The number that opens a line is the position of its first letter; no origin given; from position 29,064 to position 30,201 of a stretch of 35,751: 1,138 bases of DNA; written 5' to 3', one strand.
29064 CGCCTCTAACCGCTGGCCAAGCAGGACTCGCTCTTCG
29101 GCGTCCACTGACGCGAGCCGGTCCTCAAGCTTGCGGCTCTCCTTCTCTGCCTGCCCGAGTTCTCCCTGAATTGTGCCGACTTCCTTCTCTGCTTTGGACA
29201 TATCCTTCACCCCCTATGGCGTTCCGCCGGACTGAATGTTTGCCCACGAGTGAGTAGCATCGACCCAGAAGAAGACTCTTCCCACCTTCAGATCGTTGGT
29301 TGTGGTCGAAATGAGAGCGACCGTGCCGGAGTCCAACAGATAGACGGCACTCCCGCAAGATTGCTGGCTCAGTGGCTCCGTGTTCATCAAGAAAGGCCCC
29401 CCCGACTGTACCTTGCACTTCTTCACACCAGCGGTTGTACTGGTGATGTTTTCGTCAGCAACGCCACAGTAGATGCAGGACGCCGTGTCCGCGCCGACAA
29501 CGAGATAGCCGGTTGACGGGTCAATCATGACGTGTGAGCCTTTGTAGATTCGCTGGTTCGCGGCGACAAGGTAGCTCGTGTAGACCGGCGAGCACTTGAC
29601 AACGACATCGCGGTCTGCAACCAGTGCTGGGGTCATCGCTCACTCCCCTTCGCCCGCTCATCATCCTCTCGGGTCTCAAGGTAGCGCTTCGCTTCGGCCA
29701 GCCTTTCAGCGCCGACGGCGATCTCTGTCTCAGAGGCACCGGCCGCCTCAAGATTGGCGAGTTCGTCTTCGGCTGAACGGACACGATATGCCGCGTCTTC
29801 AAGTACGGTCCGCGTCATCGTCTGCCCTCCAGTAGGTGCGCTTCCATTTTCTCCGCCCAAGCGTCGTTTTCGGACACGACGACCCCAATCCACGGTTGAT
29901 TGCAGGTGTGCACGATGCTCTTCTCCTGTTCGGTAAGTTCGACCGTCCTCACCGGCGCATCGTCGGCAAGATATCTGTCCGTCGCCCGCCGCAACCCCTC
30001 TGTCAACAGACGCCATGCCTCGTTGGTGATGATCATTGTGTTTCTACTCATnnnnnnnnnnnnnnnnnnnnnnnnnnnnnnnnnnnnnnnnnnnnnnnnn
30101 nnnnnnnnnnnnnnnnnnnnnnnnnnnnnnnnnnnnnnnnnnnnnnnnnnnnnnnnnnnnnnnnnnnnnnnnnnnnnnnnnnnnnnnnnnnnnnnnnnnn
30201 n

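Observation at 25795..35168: A 9.4-kb integrative element sits in the 3' half of tRNA-Gln(CUG), bounded by a perfect 46-bp direct repeat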

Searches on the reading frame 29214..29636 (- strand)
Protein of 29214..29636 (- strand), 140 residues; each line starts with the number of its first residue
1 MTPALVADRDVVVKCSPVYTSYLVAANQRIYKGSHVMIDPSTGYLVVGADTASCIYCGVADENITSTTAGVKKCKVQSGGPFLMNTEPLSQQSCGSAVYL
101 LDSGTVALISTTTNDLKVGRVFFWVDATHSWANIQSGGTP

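Call 7: search_protein_families(library=pfam, proteins=[window:29214-29636:-], max_evalue=0.01)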
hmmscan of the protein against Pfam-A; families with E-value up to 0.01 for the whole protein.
window:29214-29636:- (140 aa): 0 families

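Call 8: search_protein_families(library=phrogs, proteins=[window:29214-29636:-], max_evalue=0.01)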
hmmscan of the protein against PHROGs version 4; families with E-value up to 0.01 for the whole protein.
window:29214-29636:- (140 aa): 1 family
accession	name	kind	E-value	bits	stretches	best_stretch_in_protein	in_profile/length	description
phrog_1731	-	head and packaging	2.1e-17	64.5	1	18-131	16-131/135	virion structural protein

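Call 14: search_dna_similar(query=window:29214-29636:-, collection=phages, mode=protein, max_evalue=0.001, max_rows=20)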
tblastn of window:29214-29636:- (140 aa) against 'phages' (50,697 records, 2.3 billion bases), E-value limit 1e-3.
Records with a match: 1; places in all: 1; records where one place covers at least 80% of the query: 0.
Best place of each record, by identity: <60% 1.
By first word of the organism name: Alteromonadaceae 1.
By host as written in the record: Alteromonadaceae 1.
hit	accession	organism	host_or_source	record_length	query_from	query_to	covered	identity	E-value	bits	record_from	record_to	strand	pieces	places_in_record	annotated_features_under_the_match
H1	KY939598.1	Alteromonadaceae phage B23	Alteromonadaceae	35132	5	107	74%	33.3%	7e-6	50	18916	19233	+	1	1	hypothetical protein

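Call 16: get_annotated_region(hit=H1, flank=6000)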
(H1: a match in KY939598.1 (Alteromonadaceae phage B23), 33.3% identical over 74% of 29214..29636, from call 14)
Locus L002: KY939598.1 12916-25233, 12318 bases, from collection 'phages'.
description: Alteromonadaceae phage B23, complete genome.
organism: Alteromonadaceae phage B23 (NCBI taxid 2094572)
taxonomy: Viruses; Duplodnaviria; Heunggongvirae; Uroviricota; Caudoviricetes
host: Alteromonadaceae; source: -; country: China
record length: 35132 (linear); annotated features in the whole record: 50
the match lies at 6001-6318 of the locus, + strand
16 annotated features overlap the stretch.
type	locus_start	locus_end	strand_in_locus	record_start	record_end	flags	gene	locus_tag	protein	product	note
CDS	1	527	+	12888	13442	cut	-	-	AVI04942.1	terminase small subunit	-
CDS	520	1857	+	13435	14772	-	-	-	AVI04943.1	terminase large subunit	-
CDS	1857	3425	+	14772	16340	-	-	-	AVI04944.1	hypothetical protein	hypothetical protein VPCG_00022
CDS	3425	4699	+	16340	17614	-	-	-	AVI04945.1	F protein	-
CDS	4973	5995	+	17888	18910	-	-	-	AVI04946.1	I protein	-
CDS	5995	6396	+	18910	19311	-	-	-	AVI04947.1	hypothetical protein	hypothetical protein D3112p34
CDS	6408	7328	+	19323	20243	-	-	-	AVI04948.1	putative major head subunit protein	-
CDS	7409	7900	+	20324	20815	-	-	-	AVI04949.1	hypothetical protein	-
CDS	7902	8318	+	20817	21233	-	-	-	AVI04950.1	hypothetical protein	hypothetical protein VPCG_00015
CDS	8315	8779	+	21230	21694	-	-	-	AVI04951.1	virion morphogenesis protein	-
CDS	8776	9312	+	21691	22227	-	-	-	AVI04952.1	hypothetical protein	-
CDS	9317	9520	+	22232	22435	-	-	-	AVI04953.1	hypothetical protein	-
CDS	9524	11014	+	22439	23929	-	-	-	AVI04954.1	tail sheath protein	-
CDS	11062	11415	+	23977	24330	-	-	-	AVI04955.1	hypothetical protein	-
CDS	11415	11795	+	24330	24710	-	-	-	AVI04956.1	hypothetical protein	hypothetical protein Mup41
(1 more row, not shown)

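Call 21: search_protein_families(library=pfam, proteins=[window:29214-29636:-], max_evalue=5)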
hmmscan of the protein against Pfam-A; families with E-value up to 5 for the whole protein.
window:29214-29636:- (140 aa): 2 families
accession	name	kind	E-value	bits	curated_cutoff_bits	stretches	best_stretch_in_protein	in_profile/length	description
PF23982.2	XM1_gp53_minor_capsid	-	0.018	15.3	27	1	26-128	33-145/154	XM1 gp53 minor capsid protein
PF25122.1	DUF7815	-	0.082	13.3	25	1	43-58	10-25/27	Domain of unknown function (DUF7815)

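Call 22: search_protein_families(library=ncbifam, proteins=[window:29214-29636:-], max_evalue=1)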
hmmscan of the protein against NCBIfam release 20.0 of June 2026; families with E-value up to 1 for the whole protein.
window:29214-29636:- (140 aa): 0 families

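Call 37: find_homologous_proteins(query=window:29214-29636:-, max_evalue=0.001)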
Query window:29214-29636:- (140 aa): 9 proteins with E <= 0.001 among 22 candidates.
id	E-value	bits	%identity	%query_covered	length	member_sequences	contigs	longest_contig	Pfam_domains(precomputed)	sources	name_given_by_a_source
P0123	2.6e-87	308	99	100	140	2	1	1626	-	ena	-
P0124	2.2e-52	195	64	100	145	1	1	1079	-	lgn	-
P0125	8.6e-47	177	70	86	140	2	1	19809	-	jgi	-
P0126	2.3e-44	169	60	100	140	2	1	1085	-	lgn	-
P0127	3.6e-38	149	57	96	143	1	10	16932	-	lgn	-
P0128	1.3e-37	147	56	96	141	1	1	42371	-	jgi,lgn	jgi:hypothetical protein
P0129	6.1e-36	142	55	94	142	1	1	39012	-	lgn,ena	-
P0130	8.8e-35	138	55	94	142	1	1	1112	-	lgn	-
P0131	1.5e-32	131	55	91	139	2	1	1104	-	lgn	-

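Call 38: find_encoding_contigs(protein=P0128, flank=10000, max_places=2)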
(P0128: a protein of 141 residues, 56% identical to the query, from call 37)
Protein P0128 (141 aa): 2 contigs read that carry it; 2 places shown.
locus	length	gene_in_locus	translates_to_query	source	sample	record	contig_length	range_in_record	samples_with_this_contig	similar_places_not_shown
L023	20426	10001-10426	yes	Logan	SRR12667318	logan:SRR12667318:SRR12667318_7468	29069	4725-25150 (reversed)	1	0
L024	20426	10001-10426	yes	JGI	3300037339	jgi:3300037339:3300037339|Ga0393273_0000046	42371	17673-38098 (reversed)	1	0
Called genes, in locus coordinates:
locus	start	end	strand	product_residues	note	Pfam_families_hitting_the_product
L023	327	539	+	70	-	-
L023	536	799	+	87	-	-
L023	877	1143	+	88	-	-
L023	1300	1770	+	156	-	-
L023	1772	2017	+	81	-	-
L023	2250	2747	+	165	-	-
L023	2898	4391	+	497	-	-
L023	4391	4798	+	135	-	-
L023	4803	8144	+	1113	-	PF21919:P23-45_portal_barrel (weak), PF06074:Portal_Mu, PF21919:P23-45_portal_barrel, PF18760:ART-PolyVal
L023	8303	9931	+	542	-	PF10123:Mu-like_Pro_N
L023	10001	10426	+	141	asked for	-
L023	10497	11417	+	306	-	PF10124:Mu-like_gpT, PF25209:Phage_capsid_4, PF10124:Mu-like_gpT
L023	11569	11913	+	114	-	-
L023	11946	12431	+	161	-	-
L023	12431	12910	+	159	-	PF05069:Phage_tail_S (weak)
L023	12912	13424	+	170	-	-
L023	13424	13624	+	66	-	-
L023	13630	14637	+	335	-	-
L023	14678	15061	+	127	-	-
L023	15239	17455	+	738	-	-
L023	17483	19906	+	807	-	-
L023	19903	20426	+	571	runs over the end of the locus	PF13385:Laminin_G_3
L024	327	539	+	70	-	-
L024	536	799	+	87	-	-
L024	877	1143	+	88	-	-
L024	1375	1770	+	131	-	-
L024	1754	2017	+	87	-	-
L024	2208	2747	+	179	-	-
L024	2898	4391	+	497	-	-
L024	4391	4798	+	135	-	-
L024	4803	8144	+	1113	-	PF21919:P23-45_portal_barrel (weak), PF06074:Portal_Mu, PF21919:P23-45_portal_barrel, PF18760:ART-PolyVal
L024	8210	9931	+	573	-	PF10123:Mu-like_Pro_N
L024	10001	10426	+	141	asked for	-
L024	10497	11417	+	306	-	PF10124:Mu-like_gpT, PF25209:Phage_capsid_4, PF10124:Mu-like_gpT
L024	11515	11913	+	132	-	-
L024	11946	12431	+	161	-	-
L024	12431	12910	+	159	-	PF05069:Phage_tail_S (weak)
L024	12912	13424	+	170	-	-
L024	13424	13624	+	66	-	-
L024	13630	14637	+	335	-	-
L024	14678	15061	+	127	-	-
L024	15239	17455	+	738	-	-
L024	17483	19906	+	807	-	-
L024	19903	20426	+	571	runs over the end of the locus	PF13385:Laminin_G_3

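Call 39: find_encoding_contigs(protein=P0125, flank=10000, max_places=2)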
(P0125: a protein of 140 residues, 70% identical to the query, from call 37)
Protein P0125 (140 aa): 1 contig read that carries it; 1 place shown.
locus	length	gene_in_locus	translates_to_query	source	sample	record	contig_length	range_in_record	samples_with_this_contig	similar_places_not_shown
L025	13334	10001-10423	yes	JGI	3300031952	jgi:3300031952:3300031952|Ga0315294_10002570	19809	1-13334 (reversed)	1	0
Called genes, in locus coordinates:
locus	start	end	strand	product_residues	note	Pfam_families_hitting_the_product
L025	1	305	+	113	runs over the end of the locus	-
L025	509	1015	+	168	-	PF13392:HNH_3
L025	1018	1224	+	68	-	-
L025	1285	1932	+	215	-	-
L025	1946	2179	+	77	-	-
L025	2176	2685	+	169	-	-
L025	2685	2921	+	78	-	-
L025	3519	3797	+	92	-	-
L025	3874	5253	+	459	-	-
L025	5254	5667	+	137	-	-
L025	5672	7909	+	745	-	PF21919:P23-45_portal_barrel, PF06074:Portal_Mu, PF21919:P23-45_portal_barrel, PF04233:Phage_Mu_F (weak)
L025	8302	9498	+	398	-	PF10123:Mu-like_Pro_N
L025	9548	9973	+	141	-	-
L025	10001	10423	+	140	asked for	-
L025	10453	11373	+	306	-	PF10124:Mu-like_gpT, PF25209:Phage_capsid_4, PF10124:Mu-like_gpT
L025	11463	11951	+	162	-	-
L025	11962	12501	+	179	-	-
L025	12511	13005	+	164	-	-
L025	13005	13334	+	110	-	?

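Call 40: find_encoding_contigs(protein=P0127, flank=10000, max_places=3)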
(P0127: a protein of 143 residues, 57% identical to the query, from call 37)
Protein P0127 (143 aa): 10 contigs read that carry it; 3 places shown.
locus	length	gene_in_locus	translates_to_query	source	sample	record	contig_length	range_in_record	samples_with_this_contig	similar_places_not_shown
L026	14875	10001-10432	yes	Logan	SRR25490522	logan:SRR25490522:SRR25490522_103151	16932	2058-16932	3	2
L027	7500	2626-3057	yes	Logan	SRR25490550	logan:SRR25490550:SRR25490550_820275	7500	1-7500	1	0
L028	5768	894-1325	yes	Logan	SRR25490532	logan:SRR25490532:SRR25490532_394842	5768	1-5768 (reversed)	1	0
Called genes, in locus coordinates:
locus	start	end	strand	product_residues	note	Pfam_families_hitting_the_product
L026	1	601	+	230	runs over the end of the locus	-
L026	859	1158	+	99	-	-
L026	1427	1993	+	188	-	-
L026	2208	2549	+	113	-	PF18932:DUF5681 (weak)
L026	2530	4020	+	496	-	-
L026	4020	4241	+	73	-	-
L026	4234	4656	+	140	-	-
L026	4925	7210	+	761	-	PF21919:P23-45_portal_barrel, PF06074:Portal_Mu, PF21919:P23-45_portal_barrel, PF04233:Phage_Mu_F (faint)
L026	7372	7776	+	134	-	PF13392:HNH_3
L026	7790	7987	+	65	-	-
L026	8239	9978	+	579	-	PF10123:Mu-like_Pro_N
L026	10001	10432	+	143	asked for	-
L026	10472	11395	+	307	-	PF10124:Mu-like_gpT, PF25209:Phage_capsid_4, PF10124:Mu-like_gpT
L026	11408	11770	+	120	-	-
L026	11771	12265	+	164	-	-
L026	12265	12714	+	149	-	PF05069:Phage_tail_S (weak)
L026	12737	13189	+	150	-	-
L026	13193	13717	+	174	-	-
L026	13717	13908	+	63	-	-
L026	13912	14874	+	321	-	?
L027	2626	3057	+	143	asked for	-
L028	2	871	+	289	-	?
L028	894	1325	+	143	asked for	-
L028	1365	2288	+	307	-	PF10124:Mu-like_gpT, PF25209:Phage_capsid_4, PF10124:Mu-like_gpT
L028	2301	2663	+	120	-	-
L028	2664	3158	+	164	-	-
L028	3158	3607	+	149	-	PF05069:Phage_tail_S (weak)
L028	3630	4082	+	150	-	-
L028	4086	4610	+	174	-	-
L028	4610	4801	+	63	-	-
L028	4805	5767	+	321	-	?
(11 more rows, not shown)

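Call 46: search_protein_families(library=phrogs, proteins=[L024:15239-17455:+, L024:13630-14637:+, L024:14678-15061:+, L024:17483-19906:+], max_evalue=0.01)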
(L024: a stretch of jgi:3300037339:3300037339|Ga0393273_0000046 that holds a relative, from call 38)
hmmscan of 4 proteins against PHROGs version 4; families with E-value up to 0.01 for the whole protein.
L024:15239-17455:+ (738 aa): 9 families
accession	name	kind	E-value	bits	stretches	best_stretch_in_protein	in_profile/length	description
phrog_33360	-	tail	5.6e-10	38.8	1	164-281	425-540/1239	tail length tape measure protein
phrog_5493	-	tail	3.1e-07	30.1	1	200-290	242-332/1102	tail length tape measure protein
phrog_33680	-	unknown function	1.1e-06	28.1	1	138-288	317-460/726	-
phrog_8462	-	tail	2.9e-06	27.3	1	122-342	49-277/672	tail length tape measure protein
phrog_13338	-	unknown function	3.6e-05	23.2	1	82-299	18-216/903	-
phrog_1533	-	tail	0.0012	17.4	1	205-287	430-518/1688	tail length tape measure protein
phrog_12506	-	tail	0.0015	19.1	1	101-251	18-163/218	tail length tape measure protein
phrog_1293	-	tail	0.0015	17.4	1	201-287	369-455/1424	tail length tape measure protein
phrog_4704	-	tail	0.0028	17.4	1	193-284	384-475/625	tail length tape measure protein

L024:13630-14637:+ (335 aa): 0 families

L024:14678-15061:+ (127 aa): 0 families

L024:17483-19906:+ (807 aa): 0 families

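Call 49: predict_structure(alignment_id=A3)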
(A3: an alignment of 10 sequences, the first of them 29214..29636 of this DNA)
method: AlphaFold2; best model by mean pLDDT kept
length: 140 residues; sequences in the alignment: 10
mean_pLDDT: 67.9   pTM: 0.62
mean pLDDT of the five models: 67.9, 66.4, 65.8, 65.0, 59.9
residues with pLDDT >= 90: 19; 70-90: 42; 50-70: 51; < 50: 28
segments of 3 or more residues with pLDDT < 50: 1-5, 87-96, 114-119, 138-140
pLDDT, mean of each block of 10 residues (from residue 1): 51 76 91 83 78 73 91 86 57 49 53 48 62 54
secondary structure, 60 per line:
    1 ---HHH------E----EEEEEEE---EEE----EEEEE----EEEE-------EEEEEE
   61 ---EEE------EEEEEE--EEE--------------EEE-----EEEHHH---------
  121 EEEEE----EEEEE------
elements in order: E18-24 E28-30 E35-39 E44-47 E55-60 E64-66 E73-78 E81-83 E98-100 E106-108 E121-125 E130-134

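Call 53: fold_search(model_id=the predicted structure, library=pdb)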
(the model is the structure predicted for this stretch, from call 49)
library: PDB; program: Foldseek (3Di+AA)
matches with E <= 10: 118; with E <= 0.001: 0
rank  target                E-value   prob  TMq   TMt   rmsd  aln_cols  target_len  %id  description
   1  6xgq_a                9.6e-03  1.00  0.37  0.41   5.5        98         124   13  YSD1 bacteriophage capsid (released 2020-07-01)
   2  8qsy_MJ               1.5e-02  1.00  0.55  0.58   4.9       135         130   15  Portal capsid interface of full Haloferax tailed virus 1. (released 2024-10-23)
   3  8qsy_JI               1.7e-02  1.00  0.55  0.57   4.9       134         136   13  Portal capsid interface of full Haloferax tailed virus 1. (released 2024-10-23)
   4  9kmg_a                2.0e-02  0.99  0.47  0.46   6.7       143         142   17  Cryo-EM Structure of Bacteriophage FCWL1 Capsid (released 2025-01-22)
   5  1td3_A                3.4e-02  1.00  0.39  0.52   3.2        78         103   17  Crystal structure of VSHP_BPP21 in space group C2 (released 2004-11-02)
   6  8hdt_G                3.8e-02  1.00  0.56  0.49   5.2       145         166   12  Cyanophage Pam3 capsid asymmetric unit (released 2023-01-18)
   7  1td0_C                4.2e-02  1.00  0.40  0.53   3.3        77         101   17  Viral capsid protein SHP at pH 5.5 (released 2004-11-02)
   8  9kzj_H                4.4e-02  0.98  0.48  0.45   5.8       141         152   17  Cryo-EM structure of bacteriophage T1 capsid (released 2025-03-12)
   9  1td0_A                4.9e-02  1.00  0.38  0.51   3.1        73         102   16  Viral capsid protein SHP at pH 5.5 (released 2004-11-02)
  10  1td0_D                5.4e-02  1.00  0.38  0.50   3.1        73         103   16  Viral capsid protein SHP at pH 5.5 (released 2004-11-02)
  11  8xqb_J0               7.1e-02  1.00  0.40  0.50   2.5        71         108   14  Mature virion portal vertex of bacteriophage lambda (released 2024-04-10)
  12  9kmg_b                8.7e-02  0.89  0.44  0.41   6.8       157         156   15  Cryo-EM Structure of Bacteriophage FCWL1 Capsid (released 2025-01-22)
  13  9kzj_I                9.7e-02  0.89  0.45  0.41   8.2       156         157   17  Cryo-EM structure of bacteriophage T1 capsid (released 2025-03-12)
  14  9ocb_J                1.1e-01  0.75  0.39  0.37   7.8       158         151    9  Sf11 capsid Icosahedral Reconstruction (released 2025-11-12)
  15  9kmh_ak               1.1e-01  0.92  0.47  0.45   7.3       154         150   14  The Composite Cryo-EM Structure of the Portal Vertex of Bacteriophage FCWL1 (released 2025-01-22)
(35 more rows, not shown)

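Call 55: fold_search(model_id=the predicted structure, library=viral)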
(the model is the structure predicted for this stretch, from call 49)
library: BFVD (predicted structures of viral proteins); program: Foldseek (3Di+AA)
matches with E <= 10: 316; with E <= 0.001: 4
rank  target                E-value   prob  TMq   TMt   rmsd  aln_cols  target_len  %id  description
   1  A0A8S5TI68            3.6e-04  1.00  0.57  0.65   5.0       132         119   19  Capsid fiber protein [Myoviridae sp. ctMnh10]
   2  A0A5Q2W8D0            7.1e-04  1.00  0.59  0.61   3.8       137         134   18  (no name in the UniProt tables at hand)
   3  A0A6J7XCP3            9.2e-04  1.00  0.59  0.52   5.4       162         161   15  Uncharacterized protein [uncultured Caudovirales phage]
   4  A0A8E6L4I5            9.2e-04  1.00  0.43  0.27   6.1       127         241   11  (no name in the UniProt tables at hand)
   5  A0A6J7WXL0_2          1.7e-03  1.00  0.46  0.11   5.6       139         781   18  Uncharacterized protein [uncultured Caudovirales phage]
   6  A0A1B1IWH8            1.9e-03  1.00  0.62  0.35   6.4       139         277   16  (no name in the UniProt tables at hand)
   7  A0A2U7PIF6            2.5e-03  1.00  0.52  0.37   5.8       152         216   19  Uncharacterized protein [Hot spring virus BHS1]
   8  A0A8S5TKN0            3.3e-03  1.00  0.52  0.50   6.4       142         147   14  Uncharacterized protein [Siphoviridae sp. ctSmR6]
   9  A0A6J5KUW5            4.0e-03  1.00  0.46  0.24   6.0       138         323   20  Uncharacterized protein [uncultured Caudovirales phage]
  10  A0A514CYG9            4.5e-03  1.00  0.51  0.47   6.1       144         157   13  (no name in the UniProt tables at hand)
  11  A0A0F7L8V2            5.2e-03  1.00  0.56  0.48   5.6       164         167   17  Uncharacterized protein [uncultured marine virus]
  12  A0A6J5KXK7            5.2e-03  1.00  0.48  0.46   5.9       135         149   13  Uncharacterized protein [uncultured Caudovirales phage]
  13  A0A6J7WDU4            6.8e-03  1.00  0.46  0.14   6.8       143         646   20  Collagen triple helix repeat [uncultured Caudovirales phage]
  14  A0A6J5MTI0            7.2e-03  1.00  0.55  0.55   4.6       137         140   12  Uncharacterized protein [uncultured Caudovirales phage]
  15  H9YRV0                7.6e-03  1.00  0.54  0.18   5.3       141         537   16  (no name in the UniProt tables at hand)
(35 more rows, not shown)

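Call 72: find_related_loci(query=A3, collection=viral_contigs, flank=10000)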
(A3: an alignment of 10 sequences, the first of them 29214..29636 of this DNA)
Query A3 (140 aa) in viral_contigs; peptide patterns used: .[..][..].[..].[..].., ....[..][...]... (x = any residue, [..] = any of these).
40 stretches matched a pattern; 2 encode a relative of the query (tblastn E <= 1e-3); 2 distinct loci.
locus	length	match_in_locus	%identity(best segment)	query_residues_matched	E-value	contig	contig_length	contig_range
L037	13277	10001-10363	70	21-140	5e-49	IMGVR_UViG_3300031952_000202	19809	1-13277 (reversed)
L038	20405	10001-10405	56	4-138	4e-44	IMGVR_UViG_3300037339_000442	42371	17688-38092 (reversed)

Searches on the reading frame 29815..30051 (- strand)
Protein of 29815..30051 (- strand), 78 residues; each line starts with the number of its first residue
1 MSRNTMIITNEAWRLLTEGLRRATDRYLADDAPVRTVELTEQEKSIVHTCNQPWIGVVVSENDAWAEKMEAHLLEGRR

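Call 10: search_protein_families(library=pfam, proteins=[window:29815-30051:-], max_evalue=0.01)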
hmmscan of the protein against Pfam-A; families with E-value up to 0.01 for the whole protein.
window:29815-30051:- (78 aa): 0 families

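Call 21: search_protein_families(library=pfam, proteins=[window:29815-30051:-], max_evalue=5)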
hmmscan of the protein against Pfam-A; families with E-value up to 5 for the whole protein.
window:29815-30051:- (78 aa): 0 families
